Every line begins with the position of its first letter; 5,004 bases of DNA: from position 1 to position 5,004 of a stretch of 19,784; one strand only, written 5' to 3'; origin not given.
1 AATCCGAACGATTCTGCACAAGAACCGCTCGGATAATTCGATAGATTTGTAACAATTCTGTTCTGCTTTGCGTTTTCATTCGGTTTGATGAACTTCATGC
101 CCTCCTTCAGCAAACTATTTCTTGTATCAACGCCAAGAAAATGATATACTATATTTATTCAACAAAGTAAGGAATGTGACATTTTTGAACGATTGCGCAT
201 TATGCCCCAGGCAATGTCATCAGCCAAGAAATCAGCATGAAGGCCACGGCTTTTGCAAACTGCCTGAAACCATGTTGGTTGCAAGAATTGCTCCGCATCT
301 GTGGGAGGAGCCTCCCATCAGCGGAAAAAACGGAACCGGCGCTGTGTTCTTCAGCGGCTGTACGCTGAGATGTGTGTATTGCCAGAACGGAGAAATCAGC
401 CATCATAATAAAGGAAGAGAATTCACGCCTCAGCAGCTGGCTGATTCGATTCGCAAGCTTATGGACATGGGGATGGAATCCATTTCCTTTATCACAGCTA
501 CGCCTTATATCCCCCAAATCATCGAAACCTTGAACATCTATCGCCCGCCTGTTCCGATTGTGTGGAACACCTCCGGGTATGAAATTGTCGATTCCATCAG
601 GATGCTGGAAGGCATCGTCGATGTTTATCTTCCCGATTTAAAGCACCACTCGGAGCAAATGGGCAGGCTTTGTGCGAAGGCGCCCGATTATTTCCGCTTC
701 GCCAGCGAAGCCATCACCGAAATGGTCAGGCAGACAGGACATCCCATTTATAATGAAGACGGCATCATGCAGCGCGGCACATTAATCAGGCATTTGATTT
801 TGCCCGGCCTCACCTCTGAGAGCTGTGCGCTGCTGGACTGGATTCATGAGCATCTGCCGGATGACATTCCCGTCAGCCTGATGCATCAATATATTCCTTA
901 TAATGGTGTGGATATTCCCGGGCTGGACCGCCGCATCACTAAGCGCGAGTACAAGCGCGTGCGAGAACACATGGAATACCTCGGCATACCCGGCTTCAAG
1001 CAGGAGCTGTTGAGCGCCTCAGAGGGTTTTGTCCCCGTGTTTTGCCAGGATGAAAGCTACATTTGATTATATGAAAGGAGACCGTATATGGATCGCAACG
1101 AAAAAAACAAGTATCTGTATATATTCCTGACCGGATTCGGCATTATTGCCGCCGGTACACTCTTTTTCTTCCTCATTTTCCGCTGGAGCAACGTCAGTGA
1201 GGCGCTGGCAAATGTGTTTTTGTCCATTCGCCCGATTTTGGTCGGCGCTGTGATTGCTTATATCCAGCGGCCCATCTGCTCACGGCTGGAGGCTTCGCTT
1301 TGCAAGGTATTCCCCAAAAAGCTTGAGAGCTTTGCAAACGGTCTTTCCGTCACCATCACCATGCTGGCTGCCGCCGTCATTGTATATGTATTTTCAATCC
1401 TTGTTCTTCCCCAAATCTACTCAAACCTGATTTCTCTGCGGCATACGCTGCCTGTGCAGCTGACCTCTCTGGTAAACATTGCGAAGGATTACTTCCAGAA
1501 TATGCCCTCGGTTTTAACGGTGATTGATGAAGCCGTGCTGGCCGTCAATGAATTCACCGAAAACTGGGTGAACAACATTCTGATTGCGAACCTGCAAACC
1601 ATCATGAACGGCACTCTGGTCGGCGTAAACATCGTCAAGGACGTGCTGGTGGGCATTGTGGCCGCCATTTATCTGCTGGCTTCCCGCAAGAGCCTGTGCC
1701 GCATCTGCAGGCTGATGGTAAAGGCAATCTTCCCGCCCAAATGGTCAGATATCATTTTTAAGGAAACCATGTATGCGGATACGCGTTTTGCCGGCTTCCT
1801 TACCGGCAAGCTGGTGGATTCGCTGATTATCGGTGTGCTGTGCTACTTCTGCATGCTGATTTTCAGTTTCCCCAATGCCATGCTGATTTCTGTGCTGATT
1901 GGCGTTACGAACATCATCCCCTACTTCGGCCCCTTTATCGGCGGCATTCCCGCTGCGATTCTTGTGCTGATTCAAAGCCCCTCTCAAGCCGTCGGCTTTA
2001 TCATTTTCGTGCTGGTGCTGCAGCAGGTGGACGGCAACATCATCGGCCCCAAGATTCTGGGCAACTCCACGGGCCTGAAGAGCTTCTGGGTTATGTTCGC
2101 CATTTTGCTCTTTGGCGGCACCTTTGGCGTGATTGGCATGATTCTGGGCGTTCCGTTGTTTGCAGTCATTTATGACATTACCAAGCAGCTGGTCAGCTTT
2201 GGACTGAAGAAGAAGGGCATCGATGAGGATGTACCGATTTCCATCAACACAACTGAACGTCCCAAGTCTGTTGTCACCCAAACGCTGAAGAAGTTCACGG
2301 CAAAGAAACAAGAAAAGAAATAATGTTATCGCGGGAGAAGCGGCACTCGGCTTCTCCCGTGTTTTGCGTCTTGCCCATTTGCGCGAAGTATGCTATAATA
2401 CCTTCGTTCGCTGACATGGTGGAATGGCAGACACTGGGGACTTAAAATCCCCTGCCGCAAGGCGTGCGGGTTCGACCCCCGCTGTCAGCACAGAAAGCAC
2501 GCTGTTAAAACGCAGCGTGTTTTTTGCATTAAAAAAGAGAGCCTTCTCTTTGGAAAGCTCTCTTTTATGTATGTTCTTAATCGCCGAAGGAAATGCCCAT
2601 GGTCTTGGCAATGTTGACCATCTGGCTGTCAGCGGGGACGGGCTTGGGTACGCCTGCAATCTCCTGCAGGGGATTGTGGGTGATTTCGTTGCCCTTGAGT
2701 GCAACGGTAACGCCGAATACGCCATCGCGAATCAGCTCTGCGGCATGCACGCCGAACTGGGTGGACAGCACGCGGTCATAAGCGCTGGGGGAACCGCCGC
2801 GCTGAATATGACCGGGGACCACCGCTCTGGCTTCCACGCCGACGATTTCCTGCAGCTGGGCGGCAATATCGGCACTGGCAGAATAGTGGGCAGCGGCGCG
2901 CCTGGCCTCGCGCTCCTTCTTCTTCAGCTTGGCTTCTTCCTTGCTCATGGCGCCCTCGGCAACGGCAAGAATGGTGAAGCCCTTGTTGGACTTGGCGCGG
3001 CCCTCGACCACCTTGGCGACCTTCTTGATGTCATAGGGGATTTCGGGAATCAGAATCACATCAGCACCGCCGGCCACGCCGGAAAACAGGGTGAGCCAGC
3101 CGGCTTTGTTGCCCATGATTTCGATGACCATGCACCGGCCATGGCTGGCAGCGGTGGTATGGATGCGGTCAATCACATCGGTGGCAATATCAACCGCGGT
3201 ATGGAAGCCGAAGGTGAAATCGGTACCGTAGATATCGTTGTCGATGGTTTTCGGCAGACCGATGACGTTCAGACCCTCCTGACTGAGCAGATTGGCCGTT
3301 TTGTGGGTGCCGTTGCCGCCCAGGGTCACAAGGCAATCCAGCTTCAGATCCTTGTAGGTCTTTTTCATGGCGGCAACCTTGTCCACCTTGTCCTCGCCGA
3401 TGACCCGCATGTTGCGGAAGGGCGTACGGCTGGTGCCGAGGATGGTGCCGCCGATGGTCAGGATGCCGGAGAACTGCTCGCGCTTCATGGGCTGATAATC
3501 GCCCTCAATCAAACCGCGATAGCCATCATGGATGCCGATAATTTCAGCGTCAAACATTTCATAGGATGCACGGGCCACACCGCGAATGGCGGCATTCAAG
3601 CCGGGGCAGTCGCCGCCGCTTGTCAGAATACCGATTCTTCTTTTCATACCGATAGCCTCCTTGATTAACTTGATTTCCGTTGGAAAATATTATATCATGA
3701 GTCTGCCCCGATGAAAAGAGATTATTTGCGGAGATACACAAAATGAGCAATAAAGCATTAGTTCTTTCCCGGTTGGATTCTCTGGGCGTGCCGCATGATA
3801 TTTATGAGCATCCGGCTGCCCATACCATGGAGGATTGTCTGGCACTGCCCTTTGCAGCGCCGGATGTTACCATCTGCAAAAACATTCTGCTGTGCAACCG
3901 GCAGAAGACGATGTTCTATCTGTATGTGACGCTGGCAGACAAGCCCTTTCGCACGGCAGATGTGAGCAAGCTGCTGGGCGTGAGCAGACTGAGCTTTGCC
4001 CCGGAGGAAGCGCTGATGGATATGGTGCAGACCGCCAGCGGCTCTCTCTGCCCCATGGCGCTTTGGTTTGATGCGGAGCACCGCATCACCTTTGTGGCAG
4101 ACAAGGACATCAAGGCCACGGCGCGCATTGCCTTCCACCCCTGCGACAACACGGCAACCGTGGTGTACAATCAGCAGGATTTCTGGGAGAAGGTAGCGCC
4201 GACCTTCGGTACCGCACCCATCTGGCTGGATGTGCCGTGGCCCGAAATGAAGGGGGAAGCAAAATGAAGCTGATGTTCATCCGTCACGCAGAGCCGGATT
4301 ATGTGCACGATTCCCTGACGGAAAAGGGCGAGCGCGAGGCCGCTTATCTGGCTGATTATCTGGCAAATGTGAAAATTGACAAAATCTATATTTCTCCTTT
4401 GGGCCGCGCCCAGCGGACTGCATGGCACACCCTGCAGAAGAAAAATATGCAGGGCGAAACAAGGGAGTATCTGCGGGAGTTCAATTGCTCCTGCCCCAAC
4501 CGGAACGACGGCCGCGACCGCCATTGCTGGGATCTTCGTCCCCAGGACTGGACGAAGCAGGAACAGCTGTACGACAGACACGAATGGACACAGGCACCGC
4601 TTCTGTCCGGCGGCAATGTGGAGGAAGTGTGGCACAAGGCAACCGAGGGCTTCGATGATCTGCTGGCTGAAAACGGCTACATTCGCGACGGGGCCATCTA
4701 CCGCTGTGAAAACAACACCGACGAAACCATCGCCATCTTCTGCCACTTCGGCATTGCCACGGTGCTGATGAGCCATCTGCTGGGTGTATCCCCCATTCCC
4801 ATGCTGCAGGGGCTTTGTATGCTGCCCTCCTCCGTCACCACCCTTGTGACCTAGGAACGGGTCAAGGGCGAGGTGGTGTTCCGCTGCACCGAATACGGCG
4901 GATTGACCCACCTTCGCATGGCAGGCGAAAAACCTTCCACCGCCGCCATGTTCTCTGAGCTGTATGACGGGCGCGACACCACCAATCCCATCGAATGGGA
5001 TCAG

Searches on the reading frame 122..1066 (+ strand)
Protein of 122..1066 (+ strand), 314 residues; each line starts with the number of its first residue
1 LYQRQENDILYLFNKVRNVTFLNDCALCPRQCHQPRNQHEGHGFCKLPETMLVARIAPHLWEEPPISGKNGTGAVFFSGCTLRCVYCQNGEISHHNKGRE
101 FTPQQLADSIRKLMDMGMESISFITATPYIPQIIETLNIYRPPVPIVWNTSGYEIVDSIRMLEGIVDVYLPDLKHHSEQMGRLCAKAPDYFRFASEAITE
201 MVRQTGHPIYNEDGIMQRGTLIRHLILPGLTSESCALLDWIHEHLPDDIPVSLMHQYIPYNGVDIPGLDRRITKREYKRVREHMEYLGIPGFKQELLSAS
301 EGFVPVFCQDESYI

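Call 6: search_protein_families(library=pfam, proteins=[window:122-1066:+], max_evalue=0.001)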
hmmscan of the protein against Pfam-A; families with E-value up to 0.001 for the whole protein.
window:122-1066:+ (314 aa): 2 families
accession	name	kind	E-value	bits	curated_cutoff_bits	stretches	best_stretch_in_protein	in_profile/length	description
PF04055.27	Radical_SAM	-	5e-11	43.5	29.5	1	76-198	3-133/166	Radical SAM superfamily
PF13353.11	Fer4_12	-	1.1e-08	35.9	22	1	74-130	9-65/137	4Fe-4S single cluster domain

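Call 49: search_protein_families(library=ncbifam, proteins=[window:122-1066:+], max_evalue=0.001)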
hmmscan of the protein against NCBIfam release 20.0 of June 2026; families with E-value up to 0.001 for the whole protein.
window:122-1066:+ (314 aa): 11 families
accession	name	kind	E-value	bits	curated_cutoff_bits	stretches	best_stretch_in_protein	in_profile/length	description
TIGR02495.1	NrdG2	equivalog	2e-08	33.8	131.15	1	74-192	20-140/193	anaerobic ribonucleoside-triphosphate reductase activating protein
TIGR02493.1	PFLA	equivalog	2.1e-08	33.8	231.75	1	74-125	19-70/235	pyruvate formate-lyase-activating protein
TIGR02491.1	NrdG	equivalog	5.1e-07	29.7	126.1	1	72-156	17-108/154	anaerobic ribonucleoside-triphosphate reductase activating protein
TIGR02494.1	PFLE_PFLC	subfamily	8.5e-07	28.5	174.35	0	74-101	18-45/293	glycyl-radical enzyme activating protein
TIGR04395.1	cutC_activ_rSAM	equivalog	2.7e-06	26.9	360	0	74-95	24-45/309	choline TMA-lyase-activating enzyme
NF043069.1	T4HPD_activ_SAM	equivalog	7.5e-06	25.5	425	0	73-98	20-45/299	trans-4-hydroxy-L-proline dehydratase activase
NF008356.0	PRK11145.1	equivalog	8e-05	22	375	1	75-112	25-62/246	pyruvate formate lyase 1-activating protein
TIGR04337.1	AmmeMemoSam_rS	hypoth_equivalog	9.9e-05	21.3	220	0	78-131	77-131/349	AmmeMemoRadiSam system radical SAM enzyme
TIGR02826.1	RNR_activ_nrdG3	equivalog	0.00044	20.1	151.7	0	74-114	19-59/148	anaerobic ribonucleoside-triphosphate reductase activating protein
NF048010.1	SfplDhtActHpsHDes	equivalog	0.00052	18.9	430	0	74-102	25-53/298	(2S)-3-sulfopropanediol dehydratase activating enzyme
NF050035.1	rSAM_WgK_link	exception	0.00088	18.4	650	0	79-159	18-100/367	radical SAM/SPASM peptide maturase WgkB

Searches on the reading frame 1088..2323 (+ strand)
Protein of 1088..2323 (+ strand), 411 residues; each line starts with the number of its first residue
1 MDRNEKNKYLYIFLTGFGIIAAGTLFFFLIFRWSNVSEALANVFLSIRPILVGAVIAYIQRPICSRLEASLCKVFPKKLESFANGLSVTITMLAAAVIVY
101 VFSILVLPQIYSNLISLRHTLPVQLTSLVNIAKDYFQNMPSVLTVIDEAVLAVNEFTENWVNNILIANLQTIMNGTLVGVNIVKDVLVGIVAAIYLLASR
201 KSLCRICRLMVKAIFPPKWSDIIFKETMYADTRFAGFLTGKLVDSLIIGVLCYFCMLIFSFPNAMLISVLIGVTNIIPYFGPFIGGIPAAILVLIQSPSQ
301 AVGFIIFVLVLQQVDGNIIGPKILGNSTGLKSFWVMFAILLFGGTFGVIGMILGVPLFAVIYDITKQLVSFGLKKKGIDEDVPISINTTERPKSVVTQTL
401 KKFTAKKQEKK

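Call 6: search_protein_families(library=pfam, proteins=[window:1088-2323:+], max_evalue=0.001)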
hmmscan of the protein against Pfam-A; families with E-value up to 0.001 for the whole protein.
window:1088-2323:+ (411 aa): 1 family
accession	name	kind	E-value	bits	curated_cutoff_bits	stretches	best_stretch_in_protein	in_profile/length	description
PF01594.21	AI-2E_transport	-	3.1e-45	155.2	34.3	1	42-368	15-326/327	AI-2E family transporter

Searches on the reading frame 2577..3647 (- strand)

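Call 56: search_protein_families(library=pfam, proteins=[window:2577-3647:-], max_evalue=0.001)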
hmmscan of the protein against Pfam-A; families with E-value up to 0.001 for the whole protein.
window:2577-3647:- (356 aa): 1 family
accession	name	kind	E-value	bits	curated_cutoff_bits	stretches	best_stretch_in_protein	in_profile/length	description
PF00365.25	PFK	-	6.7e-104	347.6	30.9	1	4-306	1-277/277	Phosphofructokinase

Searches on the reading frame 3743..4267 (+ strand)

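Call 6: search_protein_families(library=pfam, proteins=[window:3743-4267:+], max_evalue=0.001)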
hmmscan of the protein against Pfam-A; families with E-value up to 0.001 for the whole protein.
window:3743-4267:+ (174 aa): 1 family
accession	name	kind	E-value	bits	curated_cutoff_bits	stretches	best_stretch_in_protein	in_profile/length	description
PF04073.20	tRNA_edit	-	1.1e-18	67.9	25.5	1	23-147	1-120/123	Aminoacyl-tRNA editing domain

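Call 49: search_protein_families(library=ncbifam, proteins=[window:3743-4267:+], max_evalue=0.001)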
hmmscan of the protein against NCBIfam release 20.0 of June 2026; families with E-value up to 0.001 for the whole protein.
window:3743-4267:+ (174 aa): 0 families

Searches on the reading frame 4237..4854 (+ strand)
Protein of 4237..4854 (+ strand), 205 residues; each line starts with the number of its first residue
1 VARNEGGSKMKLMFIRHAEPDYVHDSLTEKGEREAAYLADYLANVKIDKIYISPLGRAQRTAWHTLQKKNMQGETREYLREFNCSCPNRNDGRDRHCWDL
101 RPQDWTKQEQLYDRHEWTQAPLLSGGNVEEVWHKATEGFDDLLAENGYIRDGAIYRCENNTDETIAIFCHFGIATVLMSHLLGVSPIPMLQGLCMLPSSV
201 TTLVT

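Call 56: search_protein_families(library=pfam, proteins=[window:4237-4854:+], max_evalue=0.001)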
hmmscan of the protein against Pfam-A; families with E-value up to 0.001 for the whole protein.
window:4237-4854:+ (205 aa): 1 family
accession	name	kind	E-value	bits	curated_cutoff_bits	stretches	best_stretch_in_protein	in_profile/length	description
PF00300.27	His_Phos_1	-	2e-18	67.2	21.7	1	12-187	1-164/194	Histidine phosphatase superfamily (branch 1)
